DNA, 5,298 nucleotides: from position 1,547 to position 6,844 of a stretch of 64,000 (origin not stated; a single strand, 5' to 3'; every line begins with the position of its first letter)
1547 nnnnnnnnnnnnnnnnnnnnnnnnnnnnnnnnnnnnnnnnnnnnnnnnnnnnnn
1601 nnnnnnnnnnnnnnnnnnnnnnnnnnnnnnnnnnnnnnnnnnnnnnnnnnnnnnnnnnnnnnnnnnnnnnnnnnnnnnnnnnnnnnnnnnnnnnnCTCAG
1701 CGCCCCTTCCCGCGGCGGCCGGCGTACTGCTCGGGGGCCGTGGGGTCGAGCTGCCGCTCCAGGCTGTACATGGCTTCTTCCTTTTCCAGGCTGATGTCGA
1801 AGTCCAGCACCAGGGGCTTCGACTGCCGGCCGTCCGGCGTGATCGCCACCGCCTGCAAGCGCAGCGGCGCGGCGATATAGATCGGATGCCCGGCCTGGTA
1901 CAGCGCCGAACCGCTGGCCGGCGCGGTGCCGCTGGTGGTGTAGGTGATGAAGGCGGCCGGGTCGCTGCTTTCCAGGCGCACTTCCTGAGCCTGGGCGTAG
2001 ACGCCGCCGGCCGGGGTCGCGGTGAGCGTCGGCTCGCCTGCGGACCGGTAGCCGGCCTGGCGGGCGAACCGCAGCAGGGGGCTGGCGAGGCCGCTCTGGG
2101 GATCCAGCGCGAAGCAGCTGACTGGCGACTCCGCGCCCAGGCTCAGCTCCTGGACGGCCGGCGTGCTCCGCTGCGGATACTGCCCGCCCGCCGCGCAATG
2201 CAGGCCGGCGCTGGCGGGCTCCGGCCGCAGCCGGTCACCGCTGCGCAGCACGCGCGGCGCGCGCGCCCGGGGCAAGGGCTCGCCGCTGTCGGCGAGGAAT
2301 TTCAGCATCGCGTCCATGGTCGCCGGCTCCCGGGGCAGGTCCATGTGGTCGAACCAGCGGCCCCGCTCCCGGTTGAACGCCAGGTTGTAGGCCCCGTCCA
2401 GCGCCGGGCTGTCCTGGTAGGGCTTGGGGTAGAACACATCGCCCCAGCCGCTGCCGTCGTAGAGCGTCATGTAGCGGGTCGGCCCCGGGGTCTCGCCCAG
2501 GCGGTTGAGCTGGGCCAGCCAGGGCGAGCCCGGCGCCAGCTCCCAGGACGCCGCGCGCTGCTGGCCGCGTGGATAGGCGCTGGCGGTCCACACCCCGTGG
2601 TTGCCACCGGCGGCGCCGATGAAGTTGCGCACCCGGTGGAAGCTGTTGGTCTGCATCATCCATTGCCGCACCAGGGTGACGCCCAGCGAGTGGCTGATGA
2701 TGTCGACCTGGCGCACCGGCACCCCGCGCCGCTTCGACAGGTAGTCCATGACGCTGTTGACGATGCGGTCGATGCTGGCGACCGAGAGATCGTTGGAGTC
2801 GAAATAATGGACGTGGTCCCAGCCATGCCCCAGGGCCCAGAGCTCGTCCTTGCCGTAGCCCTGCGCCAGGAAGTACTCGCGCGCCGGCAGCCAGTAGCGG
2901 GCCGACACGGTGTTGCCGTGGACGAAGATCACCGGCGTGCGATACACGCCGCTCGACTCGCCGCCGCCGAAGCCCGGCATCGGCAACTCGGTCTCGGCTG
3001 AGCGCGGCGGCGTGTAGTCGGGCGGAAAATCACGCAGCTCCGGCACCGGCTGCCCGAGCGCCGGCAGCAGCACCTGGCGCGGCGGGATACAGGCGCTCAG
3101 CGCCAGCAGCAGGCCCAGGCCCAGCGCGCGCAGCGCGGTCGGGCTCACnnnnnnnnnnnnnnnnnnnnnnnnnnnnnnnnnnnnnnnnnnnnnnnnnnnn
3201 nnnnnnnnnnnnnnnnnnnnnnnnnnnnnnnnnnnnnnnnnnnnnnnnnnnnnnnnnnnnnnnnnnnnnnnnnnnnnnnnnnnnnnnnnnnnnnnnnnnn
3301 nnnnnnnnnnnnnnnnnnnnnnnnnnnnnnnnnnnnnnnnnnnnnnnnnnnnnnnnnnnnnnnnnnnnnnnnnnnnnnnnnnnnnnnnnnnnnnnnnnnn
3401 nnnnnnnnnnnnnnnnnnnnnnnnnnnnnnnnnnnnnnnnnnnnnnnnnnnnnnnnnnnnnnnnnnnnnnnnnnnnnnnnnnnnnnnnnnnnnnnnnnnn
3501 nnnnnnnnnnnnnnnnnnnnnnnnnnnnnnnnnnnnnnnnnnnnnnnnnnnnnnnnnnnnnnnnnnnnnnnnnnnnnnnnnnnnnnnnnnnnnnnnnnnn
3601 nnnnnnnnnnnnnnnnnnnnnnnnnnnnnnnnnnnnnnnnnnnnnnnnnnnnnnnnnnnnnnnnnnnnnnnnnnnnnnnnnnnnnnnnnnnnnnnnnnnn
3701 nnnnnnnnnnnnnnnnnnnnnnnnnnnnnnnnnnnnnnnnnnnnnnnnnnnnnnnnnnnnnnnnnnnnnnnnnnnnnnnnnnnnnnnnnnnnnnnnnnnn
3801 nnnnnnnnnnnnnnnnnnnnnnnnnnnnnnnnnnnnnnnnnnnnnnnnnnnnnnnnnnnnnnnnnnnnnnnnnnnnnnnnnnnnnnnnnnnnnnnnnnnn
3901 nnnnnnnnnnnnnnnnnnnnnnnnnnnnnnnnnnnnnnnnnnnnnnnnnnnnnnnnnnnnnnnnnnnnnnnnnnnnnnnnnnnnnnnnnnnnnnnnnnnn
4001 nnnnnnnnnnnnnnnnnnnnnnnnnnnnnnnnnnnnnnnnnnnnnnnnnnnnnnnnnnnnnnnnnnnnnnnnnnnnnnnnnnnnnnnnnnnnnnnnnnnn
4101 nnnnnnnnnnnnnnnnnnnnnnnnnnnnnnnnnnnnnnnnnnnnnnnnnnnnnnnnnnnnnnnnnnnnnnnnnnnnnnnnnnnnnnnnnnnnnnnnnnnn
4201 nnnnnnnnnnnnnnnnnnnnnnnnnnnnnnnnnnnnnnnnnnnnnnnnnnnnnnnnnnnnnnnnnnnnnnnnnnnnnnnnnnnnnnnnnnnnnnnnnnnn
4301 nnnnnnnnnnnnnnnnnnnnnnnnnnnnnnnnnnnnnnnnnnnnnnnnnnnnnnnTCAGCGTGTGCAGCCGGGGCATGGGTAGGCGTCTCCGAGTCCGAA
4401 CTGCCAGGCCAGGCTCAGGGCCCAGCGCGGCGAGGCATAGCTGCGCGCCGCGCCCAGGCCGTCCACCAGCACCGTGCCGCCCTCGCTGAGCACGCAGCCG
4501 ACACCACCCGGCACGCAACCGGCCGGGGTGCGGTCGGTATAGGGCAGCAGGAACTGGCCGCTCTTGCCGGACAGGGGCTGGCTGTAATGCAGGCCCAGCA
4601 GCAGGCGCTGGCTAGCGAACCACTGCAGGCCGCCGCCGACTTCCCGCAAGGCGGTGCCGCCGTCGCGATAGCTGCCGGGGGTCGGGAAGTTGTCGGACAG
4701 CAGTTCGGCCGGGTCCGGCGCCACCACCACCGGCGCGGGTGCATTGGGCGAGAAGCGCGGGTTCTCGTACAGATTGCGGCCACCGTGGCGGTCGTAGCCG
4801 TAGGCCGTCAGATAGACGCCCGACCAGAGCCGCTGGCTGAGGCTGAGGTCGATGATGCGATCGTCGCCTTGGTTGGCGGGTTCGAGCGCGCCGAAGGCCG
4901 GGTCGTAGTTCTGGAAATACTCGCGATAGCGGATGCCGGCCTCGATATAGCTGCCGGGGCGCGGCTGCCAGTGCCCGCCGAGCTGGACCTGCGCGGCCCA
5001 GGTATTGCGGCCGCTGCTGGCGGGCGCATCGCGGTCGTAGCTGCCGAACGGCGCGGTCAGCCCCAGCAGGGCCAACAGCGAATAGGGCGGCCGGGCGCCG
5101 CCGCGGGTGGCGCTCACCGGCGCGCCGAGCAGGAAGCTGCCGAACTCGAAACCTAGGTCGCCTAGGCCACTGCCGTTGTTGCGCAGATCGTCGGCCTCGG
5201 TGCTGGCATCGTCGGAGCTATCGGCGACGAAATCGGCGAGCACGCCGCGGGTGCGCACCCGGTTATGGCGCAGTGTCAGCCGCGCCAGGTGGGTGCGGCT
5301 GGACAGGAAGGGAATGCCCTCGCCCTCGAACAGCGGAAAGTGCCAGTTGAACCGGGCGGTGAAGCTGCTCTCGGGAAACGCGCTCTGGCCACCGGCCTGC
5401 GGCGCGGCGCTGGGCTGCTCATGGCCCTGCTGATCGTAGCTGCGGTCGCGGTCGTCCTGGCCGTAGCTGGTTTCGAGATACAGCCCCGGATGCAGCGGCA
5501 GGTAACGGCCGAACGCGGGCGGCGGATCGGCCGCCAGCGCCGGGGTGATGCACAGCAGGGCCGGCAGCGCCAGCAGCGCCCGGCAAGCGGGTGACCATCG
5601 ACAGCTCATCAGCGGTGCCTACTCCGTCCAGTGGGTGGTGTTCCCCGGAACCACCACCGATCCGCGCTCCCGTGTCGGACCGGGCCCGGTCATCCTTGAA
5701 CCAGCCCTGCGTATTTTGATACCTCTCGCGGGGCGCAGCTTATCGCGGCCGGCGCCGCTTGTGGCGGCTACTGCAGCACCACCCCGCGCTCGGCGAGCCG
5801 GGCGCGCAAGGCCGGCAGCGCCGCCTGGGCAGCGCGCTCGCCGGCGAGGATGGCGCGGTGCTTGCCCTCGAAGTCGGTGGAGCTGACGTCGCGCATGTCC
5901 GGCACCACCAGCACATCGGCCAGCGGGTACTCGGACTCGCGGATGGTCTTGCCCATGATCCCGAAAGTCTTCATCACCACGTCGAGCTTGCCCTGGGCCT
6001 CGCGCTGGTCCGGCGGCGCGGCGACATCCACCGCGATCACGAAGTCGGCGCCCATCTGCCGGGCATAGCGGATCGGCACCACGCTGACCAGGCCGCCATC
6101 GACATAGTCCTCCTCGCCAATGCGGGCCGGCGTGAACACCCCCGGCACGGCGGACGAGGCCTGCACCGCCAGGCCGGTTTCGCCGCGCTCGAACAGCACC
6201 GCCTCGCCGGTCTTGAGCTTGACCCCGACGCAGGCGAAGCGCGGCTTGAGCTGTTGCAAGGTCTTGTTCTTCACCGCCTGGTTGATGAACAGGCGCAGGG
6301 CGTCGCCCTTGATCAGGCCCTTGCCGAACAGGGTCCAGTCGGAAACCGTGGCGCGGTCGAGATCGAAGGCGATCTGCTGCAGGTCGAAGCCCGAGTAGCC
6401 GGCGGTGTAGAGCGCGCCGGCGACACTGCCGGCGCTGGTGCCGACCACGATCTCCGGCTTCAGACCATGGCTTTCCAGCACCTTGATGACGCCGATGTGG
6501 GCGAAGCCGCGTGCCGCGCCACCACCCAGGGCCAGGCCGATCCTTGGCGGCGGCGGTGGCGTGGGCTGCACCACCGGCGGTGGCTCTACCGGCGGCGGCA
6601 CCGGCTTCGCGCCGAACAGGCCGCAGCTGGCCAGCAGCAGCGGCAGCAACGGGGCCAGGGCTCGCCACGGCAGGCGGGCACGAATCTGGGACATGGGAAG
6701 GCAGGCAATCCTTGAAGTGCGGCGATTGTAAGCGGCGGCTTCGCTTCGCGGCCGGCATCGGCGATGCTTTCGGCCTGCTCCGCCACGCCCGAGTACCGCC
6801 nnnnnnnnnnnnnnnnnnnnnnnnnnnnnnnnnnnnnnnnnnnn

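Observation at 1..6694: Candidate surface polyester/PHB scavenging and uptake operon: twin COG4313 channels, PhaZ7-like lipoprotein hydrolase, PhaB and MFS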

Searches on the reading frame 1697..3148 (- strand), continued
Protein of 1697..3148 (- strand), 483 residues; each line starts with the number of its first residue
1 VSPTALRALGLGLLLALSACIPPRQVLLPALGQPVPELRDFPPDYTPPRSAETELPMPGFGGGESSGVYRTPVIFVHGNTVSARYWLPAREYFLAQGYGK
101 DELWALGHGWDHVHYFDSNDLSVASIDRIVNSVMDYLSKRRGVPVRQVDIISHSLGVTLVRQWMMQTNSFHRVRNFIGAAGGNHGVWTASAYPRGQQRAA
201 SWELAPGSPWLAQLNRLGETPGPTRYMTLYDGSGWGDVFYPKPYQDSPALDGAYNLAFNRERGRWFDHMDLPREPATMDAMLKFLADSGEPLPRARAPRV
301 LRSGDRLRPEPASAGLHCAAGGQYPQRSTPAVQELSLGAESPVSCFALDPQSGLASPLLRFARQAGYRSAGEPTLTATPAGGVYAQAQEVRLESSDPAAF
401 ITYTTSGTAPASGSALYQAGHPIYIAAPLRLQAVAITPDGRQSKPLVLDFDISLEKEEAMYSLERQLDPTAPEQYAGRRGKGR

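Call 80: search_protein_representatives(protein=window:1697-3148:-)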
Query: 483 residues. Proteins with E-value up to 0.001 (for the whole library): 2820; up to 1e-10: 593; up to 1e-30: 47. The best 150 are listed.
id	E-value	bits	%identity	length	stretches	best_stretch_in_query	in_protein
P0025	5.6e-184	628.9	62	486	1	12-483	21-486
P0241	9.8e-114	397.2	62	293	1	6-297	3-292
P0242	3.5e-109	382.2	46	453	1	38-454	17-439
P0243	1.4e-104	367.0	34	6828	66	310-437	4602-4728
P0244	8.5e-80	285.2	50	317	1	173-478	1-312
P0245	5.6e-57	210.0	37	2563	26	369-449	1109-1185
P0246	1.2e-56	208.9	36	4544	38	380-437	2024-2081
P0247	9.5e-55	202.6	41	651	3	38-258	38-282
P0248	2.0e-51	191.7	44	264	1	201-468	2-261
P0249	4.5e-51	190.5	36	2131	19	373-438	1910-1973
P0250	4.5e-50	187.2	38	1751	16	349-443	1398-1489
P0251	1.4e-49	185.6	46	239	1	8-219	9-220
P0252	1.4e-49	185.5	32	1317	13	376-446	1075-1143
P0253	3.1e-49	184.4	35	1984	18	378-439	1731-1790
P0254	2.7e-47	178.1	66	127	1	152-276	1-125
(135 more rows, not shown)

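Call 96: find_encoding_contigs(protein=P0095, flank=10000, max_places=1)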
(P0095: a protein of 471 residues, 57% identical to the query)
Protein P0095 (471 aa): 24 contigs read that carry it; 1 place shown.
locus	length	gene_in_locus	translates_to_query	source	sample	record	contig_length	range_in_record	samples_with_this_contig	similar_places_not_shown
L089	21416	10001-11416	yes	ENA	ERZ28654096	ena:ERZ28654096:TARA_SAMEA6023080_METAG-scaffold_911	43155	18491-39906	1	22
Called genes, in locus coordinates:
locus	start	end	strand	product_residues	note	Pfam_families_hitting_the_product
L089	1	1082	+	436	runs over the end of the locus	PF13432:TPR_16 (faint), PF00515:TPR_1 (faint), PF07719:TPR_2 (faint), PF13181:TPR_8 (faint), PF13424:TPR_12 (faint), PF13428:TPR_14 (faint), PF18768:RNPP_C (weak), PF12895:ANAPC3, +2 more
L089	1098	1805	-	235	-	PF00440:TetR_N, PF21943:TetR_C_46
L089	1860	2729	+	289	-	PF00487:FA_desaturase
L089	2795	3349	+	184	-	PF01553:Acyltransferase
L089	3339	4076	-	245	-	PF00106:adh_short, PF01370:Epimerase (weak), PF08659:KR, PF13561:adh_short_C2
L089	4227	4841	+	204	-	PF00440:TetR_N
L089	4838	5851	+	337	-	PF08545:ACP_syn_III, PF08541:ACP_syn_III_C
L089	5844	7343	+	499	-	PF00501:AMP-binding, PF13193:AMP-binding_C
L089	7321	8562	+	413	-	PF13557:Phenol_MetA_deg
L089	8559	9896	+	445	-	PF13557:Phenol_MetA_deg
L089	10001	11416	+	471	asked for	PF01674:Lipase_2, PF13287:Fn3_assoc, PF13290:CHB_HEX_C_1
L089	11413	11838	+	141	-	-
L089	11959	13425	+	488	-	PF00474:SSF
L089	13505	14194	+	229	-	PF01674:Lipase_2, PF12697:Abhydrolase_6 (weak)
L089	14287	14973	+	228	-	PF05988:DUF899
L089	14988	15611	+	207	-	PF02798:GST_N, PF13417:GST_N_3, PF13409:GST_N_2, PF00043:GST_C, PF14497:GST_C_3 (faint), PF13410:GST_C_2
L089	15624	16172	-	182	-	PF00578:AhpC-TSA, PF08534:Redoxin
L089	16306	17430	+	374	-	PF00266:Aminotran_5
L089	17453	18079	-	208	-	PF12766:Pyridox_oxase_2, PF01243:PNPOx_N, PF10590:PNP_phzG_C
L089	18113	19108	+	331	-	PF08240:ADH_N, PF00107:ADH_zinc_N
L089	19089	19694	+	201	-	-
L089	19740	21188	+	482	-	PF03972:MmgE_PrpD_N, PF19305:MmgE_PrpD_C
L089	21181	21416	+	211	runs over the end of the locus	PF02527:GidB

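Call 97: find_encoding_contigs(protein=P0074, flank=10000, max_places=1)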
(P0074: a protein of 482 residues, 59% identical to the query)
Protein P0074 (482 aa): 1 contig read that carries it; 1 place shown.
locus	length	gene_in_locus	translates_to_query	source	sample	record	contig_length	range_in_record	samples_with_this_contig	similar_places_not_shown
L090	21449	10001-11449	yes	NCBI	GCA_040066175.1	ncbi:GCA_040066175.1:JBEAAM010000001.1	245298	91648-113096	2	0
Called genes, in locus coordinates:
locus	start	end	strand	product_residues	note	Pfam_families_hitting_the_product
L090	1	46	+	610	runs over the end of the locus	PF01926:MMR_HSR1, PF02421:FeoB_N, PF07670:Gate, PF07664:FeoB_C, PF07670:Gate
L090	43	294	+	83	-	PF20228:DUF6587 (weak)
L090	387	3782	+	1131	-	PF17757:UvrB_inter, PF21132:MFD_D3, PF02559:CarD_TRCF_RID, PF00270:DEAD, PF04851:ResIII, PF00271:Helicase_C, PF03461:TRCF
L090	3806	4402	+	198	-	PF10972:CsiV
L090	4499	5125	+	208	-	PF00440:TetR_N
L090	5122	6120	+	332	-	PF08545:ACP_syn_III, PF08541:ACP_syn_III_C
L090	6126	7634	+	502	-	PF00501:AMP-binding, PF13193:AMP-binding_C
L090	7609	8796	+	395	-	PF13557:Phenol_MetA_deg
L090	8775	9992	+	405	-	PF13557:Phenol_MetA_deg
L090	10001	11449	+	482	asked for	PF01674:Lipase_2, PF13290:CHB_HEX_C_1 (weak)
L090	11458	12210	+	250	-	PF00106:adh_short, PF01370:Epimerase (weak), PF08659:KR, PF13561:adh_short_C2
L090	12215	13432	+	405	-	PF00083:Sugar_tr, PF07690:MFS_1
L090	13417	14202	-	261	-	PF01048:PNP_UDP_1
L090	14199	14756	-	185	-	PF00156:Pribosyltran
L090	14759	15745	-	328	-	PF00933:Glyco_hydro_3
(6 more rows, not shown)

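Call 98: find_encoding_contigs(protein=P0061, flank=10000, max_places=1)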
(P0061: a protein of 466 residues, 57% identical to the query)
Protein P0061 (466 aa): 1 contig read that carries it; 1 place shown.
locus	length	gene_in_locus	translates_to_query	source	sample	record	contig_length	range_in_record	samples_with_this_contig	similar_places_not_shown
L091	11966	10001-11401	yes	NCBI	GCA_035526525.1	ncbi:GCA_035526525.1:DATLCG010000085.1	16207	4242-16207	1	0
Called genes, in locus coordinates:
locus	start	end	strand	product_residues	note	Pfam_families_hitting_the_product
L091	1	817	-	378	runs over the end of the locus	PF20510:HgmA_N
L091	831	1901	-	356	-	PF14696:Glyoxalase_5, PF13669:Glyoxalase_4 (faint), PF00903:Glyoxalase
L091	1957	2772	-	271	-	PF00351:Biopterin_H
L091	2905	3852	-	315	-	PF00561:Abhydrolase_1, PF12146:Hydrolase_4, PF12697:Abhydrolase_6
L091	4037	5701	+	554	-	PF01464:SLT, PF01476:LysM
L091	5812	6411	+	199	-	PF00440:TetR_N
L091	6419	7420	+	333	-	PF08545:ACP_syn_III, PF08541:ACP_syn_III_C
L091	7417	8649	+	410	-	PF13557:Phenol_MetA_deg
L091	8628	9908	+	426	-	PF13557:Phenol_MetA_deg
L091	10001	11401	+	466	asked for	PF01674:Lipase_2, PF02089:Palm_thioest (weak), PF12697:Abhydrolase_6 (faint), PF13290:CHB_HEX_C_1, PF13287:Fn3_assoc (weak)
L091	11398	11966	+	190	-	PF00106:adh_short, PF01370:Epimerase, PF08659:KR, PF13460:NAD_binding_10, PF13561:adh_short_C2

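Call 99: find_encoding_contigs(protein=P0003, flank=10000, max_places=1)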
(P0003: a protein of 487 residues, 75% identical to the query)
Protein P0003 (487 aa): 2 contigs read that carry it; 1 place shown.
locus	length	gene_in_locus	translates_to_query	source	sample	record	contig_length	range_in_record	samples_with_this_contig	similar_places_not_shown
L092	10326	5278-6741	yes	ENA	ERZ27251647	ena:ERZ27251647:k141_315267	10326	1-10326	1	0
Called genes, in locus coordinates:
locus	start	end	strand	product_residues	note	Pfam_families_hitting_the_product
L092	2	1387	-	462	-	?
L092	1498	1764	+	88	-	PF03083:MtN3_slv (weak), PF04193:PQ-loop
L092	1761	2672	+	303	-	PF01734:Patatin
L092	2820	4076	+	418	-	PF13557:Phenol_MetA_deg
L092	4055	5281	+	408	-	PF13557:Phenol_MetA_deg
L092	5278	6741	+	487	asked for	PF01674:Lipase_2, PF13287:Fn3_assoc (weak), PF13290:CHB_HEX_C_1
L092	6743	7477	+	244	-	PF00106:adh_short, PF01370:Epimerase, PF08659:KR, PF13561:adh_short_C2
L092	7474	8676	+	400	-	PF00083:Sugar_tr, PF07690:MFS_1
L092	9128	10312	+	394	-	PF02321:OEP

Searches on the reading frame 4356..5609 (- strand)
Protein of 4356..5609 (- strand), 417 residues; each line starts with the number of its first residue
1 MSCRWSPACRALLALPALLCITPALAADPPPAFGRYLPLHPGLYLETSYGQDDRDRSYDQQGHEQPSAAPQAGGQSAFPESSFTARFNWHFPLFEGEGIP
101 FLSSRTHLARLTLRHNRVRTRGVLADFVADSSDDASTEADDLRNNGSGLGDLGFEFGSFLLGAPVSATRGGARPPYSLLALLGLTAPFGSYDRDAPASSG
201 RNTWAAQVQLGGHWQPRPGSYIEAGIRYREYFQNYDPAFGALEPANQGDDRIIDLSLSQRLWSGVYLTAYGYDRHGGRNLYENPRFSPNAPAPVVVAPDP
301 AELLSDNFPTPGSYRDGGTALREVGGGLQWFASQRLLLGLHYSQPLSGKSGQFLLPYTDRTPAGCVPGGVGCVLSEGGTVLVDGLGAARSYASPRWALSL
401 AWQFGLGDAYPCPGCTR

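Call 9: search_protein_families(library=pfam, proteins=[window:4356-5609:-], max_evalue=0.01)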
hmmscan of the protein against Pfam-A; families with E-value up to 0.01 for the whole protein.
window:4356-5609:- (417 aa): 1 family
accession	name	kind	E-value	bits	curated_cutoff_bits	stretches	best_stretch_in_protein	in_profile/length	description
PF13557.12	Phenol_MetA_deg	-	1.4e-11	45.4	22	1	133-274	55-184/242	Putative MetA-pathway of phenol degradation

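Call 10: search_protein_families(library=ncbifam, proteins=[window:4356-5609:-], max_evalue=0.01)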
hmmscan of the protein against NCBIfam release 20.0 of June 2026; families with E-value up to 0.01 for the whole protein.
window:4356-5609:- (417 aa): 0 families

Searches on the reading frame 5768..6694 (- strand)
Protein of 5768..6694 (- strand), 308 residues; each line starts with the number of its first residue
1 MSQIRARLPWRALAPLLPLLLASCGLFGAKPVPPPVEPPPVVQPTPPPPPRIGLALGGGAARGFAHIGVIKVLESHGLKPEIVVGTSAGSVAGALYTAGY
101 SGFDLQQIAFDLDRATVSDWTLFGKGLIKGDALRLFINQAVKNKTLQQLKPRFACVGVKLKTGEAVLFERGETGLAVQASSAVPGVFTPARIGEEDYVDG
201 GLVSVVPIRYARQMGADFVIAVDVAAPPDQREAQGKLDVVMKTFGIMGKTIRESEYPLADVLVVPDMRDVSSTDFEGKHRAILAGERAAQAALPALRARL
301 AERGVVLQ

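Call 9: search_protein_families(library=pfam, proteins=[window:5768-6694:-], max_evalue=0.01)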
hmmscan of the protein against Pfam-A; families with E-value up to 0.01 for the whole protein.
window:5768-6694:- (308 aa): 1 family
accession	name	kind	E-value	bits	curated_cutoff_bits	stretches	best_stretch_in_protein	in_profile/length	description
PF01734.28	Patatin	-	2e-33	116.6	27.7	1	54-211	1-190/191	Patatin-like phospholipase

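Call 10: search_protein_families(library=ncbifam, proteins=[window:5768-6694:-], max_evalue=0.01)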
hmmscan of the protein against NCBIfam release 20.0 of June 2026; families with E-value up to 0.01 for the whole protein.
window:5768-6694:- (308 aa): 4 families
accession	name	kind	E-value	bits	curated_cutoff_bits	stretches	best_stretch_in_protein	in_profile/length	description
NF007623.0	PRK10279.1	equivalog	6e-37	127.4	272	1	51-225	5-181/301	patatin-like phospholipase RssA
NF043045.1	T4SS_VpdC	equivalog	2.9e-11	42.2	1000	1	56-144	310-398/880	Dot/Icm T4SS effector VpdC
NF053870.1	DS2_1_antiphage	equivalog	8.8e-07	28.5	400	1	54-185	3-135/299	anti-phage phospholipase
NF041079.1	CBASS_lipase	equivalog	9.3e-07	28.4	200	1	54-207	4-180/317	CBASS cGAMP-activated phospholipase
